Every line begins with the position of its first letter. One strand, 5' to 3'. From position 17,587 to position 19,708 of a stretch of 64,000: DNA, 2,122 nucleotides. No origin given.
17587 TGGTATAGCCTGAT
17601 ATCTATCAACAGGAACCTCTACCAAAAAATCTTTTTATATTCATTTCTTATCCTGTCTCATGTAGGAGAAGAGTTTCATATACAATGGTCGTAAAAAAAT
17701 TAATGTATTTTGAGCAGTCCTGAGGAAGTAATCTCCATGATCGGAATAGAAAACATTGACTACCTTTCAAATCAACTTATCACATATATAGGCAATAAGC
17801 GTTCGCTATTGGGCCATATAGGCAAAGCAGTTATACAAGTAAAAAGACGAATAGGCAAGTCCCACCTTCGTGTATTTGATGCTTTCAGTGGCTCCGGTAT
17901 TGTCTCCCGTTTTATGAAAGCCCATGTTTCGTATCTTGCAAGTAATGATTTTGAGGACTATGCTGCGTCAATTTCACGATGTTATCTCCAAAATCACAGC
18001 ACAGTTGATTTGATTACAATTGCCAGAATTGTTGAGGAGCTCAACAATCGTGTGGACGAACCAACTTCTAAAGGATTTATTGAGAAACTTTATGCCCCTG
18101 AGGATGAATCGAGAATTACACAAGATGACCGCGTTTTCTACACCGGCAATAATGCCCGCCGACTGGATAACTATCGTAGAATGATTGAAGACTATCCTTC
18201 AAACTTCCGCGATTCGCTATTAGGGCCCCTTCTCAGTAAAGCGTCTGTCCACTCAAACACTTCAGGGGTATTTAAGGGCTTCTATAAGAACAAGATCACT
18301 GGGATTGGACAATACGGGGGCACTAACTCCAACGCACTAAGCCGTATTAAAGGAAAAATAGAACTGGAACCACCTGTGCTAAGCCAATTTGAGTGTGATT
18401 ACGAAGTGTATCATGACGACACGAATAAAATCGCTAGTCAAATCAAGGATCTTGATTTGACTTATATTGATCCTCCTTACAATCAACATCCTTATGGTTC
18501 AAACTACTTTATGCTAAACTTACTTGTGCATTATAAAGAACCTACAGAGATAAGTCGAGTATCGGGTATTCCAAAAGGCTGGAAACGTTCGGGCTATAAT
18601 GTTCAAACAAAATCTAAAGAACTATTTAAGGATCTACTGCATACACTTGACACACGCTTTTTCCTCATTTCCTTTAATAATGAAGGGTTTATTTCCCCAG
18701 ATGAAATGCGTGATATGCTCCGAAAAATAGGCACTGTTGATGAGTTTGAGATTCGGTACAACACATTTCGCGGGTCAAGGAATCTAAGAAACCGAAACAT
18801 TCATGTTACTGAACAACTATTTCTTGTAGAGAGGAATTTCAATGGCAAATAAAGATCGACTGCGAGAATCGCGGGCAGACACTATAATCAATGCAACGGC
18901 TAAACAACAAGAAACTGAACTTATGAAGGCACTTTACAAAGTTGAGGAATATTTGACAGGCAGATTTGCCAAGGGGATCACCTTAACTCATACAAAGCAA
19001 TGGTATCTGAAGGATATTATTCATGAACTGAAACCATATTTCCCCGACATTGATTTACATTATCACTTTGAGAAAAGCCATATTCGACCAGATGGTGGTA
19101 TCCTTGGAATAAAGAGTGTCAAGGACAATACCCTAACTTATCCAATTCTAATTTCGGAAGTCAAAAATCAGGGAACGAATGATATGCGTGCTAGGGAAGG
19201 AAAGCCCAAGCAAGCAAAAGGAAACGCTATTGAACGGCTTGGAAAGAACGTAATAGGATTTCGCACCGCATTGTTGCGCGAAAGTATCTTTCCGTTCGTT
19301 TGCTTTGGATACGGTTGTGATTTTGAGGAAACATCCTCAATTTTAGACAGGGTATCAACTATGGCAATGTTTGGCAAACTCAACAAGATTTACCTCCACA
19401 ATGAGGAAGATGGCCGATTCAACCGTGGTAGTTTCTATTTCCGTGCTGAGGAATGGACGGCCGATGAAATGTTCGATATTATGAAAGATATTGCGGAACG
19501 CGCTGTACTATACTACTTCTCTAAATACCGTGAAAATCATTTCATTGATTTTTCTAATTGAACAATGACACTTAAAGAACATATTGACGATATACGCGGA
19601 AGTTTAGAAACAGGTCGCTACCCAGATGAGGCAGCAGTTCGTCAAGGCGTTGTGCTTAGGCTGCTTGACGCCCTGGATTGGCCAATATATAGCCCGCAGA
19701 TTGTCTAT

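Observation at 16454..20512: EcoRI-family R-M pair bracketed by two diverged paralogues of a PD-(D/E)xK protein, all in one operon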

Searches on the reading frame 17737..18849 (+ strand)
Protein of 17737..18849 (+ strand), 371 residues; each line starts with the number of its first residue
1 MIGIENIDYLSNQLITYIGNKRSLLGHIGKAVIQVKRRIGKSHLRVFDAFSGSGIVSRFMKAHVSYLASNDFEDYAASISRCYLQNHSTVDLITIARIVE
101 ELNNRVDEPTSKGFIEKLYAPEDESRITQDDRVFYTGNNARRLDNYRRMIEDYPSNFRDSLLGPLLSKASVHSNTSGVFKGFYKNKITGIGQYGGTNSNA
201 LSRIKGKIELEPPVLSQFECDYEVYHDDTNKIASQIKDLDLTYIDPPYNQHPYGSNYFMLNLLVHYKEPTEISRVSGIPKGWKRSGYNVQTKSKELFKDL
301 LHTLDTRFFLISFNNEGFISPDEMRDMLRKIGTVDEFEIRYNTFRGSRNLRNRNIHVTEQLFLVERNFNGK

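Call 4: search_protein_families(library=pfam, proteins=[window:17737-18849:+], max_evalue=0.01)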
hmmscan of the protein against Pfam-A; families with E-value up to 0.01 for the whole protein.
window:17737-18849:+ (371 aa): 2 families
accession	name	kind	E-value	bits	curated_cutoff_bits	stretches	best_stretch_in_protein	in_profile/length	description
PF02086.21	MethyltransfD12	-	2.4e-17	63.9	22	1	17-327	1-253/253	D12 class N6 adenine-specific DNA methyltransferase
PF13405.12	EF-hand_6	-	0.0067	16.5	25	0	308-332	6-30/30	EF-hand domain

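Call 10: search_protein_families(library=ncbifam, proteins=[window:17737-18849:+], max_evalue=0.01)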
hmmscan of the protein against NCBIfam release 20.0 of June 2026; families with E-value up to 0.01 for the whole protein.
window:17737-18849:+ (371 aa): 1 family
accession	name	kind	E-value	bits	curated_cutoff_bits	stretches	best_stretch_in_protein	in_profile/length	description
TIGR00571.1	dam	subfamily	0.0097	15.6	114.85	0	222-250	157-185/267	Dam family site-specific DNA-(adenine-N6)-methyltransferase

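Call 11: search_protein_families(library=padloc, proteins=[window:17737-18849:+], max_evalue=0.01)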
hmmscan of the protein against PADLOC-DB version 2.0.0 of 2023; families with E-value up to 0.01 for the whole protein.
window:17737-18849:+ (371 aa): 11 families
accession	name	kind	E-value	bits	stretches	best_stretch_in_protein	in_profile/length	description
PDLC03257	MTase_II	-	3.6e-108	359.9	1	5-366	3-341/343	Type II methyltransferase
PDLC03345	MTase_II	-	2.5e-60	202.4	1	3-365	11-394/581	Type II methyltransferase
PDLC03298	MTase_II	-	4.3e-42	142.5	1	14-348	1-309/362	Type II methyltransferase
PDLC03287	MTase_II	-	4.1e-35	119.7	1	16-367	2-339/646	Type II methyltransferase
PDLC03720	oMTase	-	9.2e-20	69.5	1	15-363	4-321/326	orphan methyltransferase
PDLC03373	MTase_II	-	2.5e-19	67.9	1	16-316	10-281/339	Type II methyltransferase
PDLC03292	MTase_II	-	4.2e-12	43.1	1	223-365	260-406/722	Type II methyltransferase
PDLC03261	MTase_II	-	2.7e-11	40.5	1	17-362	313-640/643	Type II methyltransferase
PDLC03372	MTase_II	-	4.8e-08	31.1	1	224-316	112-201/259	Type II methyltransferase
PDLC03342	MTase_II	-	3.1e-07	27.8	1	11-185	21-189/383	Type II methyltransferase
PDLC03385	MTase_II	-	1.9e-06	25.5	1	223-365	203-334/336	Type II methyltransferase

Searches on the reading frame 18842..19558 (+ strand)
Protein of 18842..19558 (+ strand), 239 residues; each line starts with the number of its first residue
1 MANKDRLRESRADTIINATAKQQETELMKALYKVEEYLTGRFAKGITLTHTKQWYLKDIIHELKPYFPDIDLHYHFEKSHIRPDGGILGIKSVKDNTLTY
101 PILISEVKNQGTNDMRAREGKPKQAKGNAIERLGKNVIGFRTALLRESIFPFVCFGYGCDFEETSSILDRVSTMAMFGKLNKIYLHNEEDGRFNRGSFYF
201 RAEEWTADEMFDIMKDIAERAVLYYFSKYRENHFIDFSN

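Call 4: search_protein_families(library=pfam, proteins=[window:18842-19558:+], max_evalue=0.01)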
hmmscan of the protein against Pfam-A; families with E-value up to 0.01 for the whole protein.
window:18842-19558:+ (239 aa): 1 family
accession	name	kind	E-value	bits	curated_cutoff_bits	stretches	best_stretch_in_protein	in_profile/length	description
PF02963.22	EcoRI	-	7.1e-15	55.2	22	1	14-163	6-160/257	Restriction endonuclease EcoRI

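Call 10: search_protein_families(library=ncbifam, proteins=[window:18842-19558:+], max_evalue=0.01)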
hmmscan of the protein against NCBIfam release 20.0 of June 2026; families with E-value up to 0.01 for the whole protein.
window:18842-19558:+ (239 aa): 0 families

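Call 11: search_protein_families(library=padloc, proteins=[window:18842-19558:+], max_evalue=0.01)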
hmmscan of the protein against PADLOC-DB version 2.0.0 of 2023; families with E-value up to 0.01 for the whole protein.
window:18842-19558:+ (239 aa): 1 family
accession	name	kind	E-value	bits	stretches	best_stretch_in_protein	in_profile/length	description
PDLC03551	REase_II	-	6.4e-19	66.2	2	50-164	63-183/283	Type II restriction enzyme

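Call 12: search_solved_structures(query=window:18842-19558:+, max_evalue=1, show_alignments=2)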
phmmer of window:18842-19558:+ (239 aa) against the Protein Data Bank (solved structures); distinct sequences matched with E-value up to 1: 6.
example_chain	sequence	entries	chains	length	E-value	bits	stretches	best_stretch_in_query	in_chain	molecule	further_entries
1qps_A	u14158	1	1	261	5.2e-11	45.8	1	58-163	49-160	ENDONUCLEASE ECORI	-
1ckq_A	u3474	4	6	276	6.3e-11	45.6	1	58-163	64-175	PROTEIN (ENDONUCLEASE) | PROTEIN (ECO RI ENDONUCLEASE (E.C.3.1.21.4)) | PROTEIN (ECO RI ENDONUCLEASE)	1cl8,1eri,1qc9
1qri_A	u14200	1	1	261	1.4e-10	44.5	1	58-163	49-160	ECO RI ENDONCULEASE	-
1qrh_A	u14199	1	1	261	1.4e-10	44.5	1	58-163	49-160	ECO RI ENDONCULEASE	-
2oxv_A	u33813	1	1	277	1.8e-10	44.1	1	58-163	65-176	Type II restriction enzyme EcoRI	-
3ckl_A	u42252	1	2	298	0.99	12.2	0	34-69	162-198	Sulfotransferase family cytosolic 1B member 1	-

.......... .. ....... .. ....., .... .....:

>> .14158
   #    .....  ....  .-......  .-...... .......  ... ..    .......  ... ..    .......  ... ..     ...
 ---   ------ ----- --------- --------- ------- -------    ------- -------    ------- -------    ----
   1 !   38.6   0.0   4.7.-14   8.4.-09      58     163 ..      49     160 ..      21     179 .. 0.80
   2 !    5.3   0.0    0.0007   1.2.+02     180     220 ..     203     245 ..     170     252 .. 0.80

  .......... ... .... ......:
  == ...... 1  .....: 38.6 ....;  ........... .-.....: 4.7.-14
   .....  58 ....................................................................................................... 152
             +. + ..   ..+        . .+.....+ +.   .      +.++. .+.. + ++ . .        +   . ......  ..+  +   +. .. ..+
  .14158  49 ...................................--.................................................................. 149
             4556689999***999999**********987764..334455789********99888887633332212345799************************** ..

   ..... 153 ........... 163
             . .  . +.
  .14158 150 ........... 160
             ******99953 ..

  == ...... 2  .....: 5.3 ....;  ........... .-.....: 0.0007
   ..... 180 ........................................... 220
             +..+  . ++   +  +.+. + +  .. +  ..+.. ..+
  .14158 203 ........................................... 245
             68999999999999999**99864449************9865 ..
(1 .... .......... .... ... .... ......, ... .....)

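Call 24: find_related_loci(query=window:18842-19558:+, collection=genome_contigs, flank=6000)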
Query window:18842-19558:+ (239 aa) in genome_contigs; peptide patterns used: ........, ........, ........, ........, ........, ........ (x = any residue, [..] = any of these).
130 stretches matched a pattern; 79 encode a relative of the query (tblastn E <= 1e-3); 79 distinct loci.
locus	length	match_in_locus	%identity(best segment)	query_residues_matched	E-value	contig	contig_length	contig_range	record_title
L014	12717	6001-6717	95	1-239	8e-156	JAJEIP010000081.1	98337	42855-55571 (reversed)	MAG: Candidatus Poribacteria bacterium isolate p16x65bins.2 k141_801937, whole genome shotgun sequence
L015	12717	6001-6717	89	1-239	1e-147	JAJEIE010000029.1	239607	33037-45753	MAG: Candidatus Poribacteria bacterium isolate p16x65bins.49 k141_1291187, whole genome shotgun sequence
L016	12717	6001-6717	87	1-239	7e-141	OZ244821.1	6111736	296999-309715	MAG: Candidatus Poribacteria bacterium isolate f8e195d4-717b-4ac2-aaf5-fcbd41c48ae0 genome assembly, chromosome: 1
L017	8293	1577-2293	81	1-239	5e-133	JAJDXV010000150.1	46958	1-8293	MAG: Candidatus Poribacteria bacterium isolate jk18x27bins.53 k141_1193494, whole genome shotgun sequence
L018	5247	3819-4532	80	1-238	2e-130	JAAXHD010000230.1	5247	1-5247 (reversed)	MAG: Candidatus Poribacteria bacterium isolate Plut_88880 unfiltered_Plut_88880_genomic_contig_816982, whole genome shot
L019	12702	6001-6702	79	1-234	2e-128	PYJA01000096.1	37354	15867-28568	MAG: Candidatus Poribacteria bacterium isolate PCPOR2a Ga0207197_1096, whole genome shotgun sequence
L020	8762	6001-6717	78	1-239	4e-127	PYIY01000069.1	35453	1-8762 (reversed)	MAG: Candidatus Poribacteria bacterium isolate PCPOR4 Ga0207198_1069, whole genome shotgun sequence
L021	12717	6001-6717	77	1-239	2e-127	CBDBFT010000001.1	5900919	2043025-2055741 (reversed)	MAG: Candidatus Poribacteria bacterium isolate 1793e3cd-57e7-4349-b6cf-f1c25c3b8095 genome assembly, contig: contig_1, w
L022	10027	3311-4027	77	1-239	1e-126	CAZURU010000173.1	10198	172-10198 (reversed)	MAG TPA_asm: uncultured bacterium isolate SRP109090_co2_4 genome assembly, contig: NODE_9985_length_10198_cov_6.882776,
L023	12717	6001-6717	78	1-239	8e-125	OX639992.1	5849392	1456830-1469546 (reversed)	MAG: uncultured Poribacteria bacterium isolate 2342930e-25dc-453b-b24c-d77caf5257d8 genome assembly, chromosome: 1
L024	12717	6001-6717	75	1-239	2e-123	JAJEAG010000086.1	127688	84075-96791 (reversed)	MAG: Candidatus Poribacteria bacterium isolate jk18x7bins.36 k141_2119155, whole genome shotgun sequence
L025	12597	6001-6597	89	1-199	3e-121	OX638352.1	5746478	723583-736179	MAG: uncultured Poribacteria bacterium isolate 319d9eaa-e5ea-4d6b-972a-5b23a2ce0867 genome assembly, chromosome: 1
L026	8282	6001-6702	69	1-234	1e-113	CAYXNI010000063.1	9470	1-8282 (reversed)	MAG TPA_asm: uncultured Planctomycetota bacterium isolate SRP178699_co1_473 genome assembly, contig: NODE_10076_length_9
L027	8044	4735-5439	70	1-235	2e-113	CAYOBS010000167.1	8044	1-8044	MAG TPA_asm: uncultured Planctomycetaceae bacterium isolate binchicken_co91_493 genome assembly, contig: NODE_12143_leng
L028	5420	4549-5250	69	1-234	4e-113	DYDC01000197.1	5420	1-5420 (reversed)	MAG TPA_asm: Methylacidiphilum sp. isolate IMS_BF NODE_3593_length_5424_cov_259.92, whole genome shotgun sequence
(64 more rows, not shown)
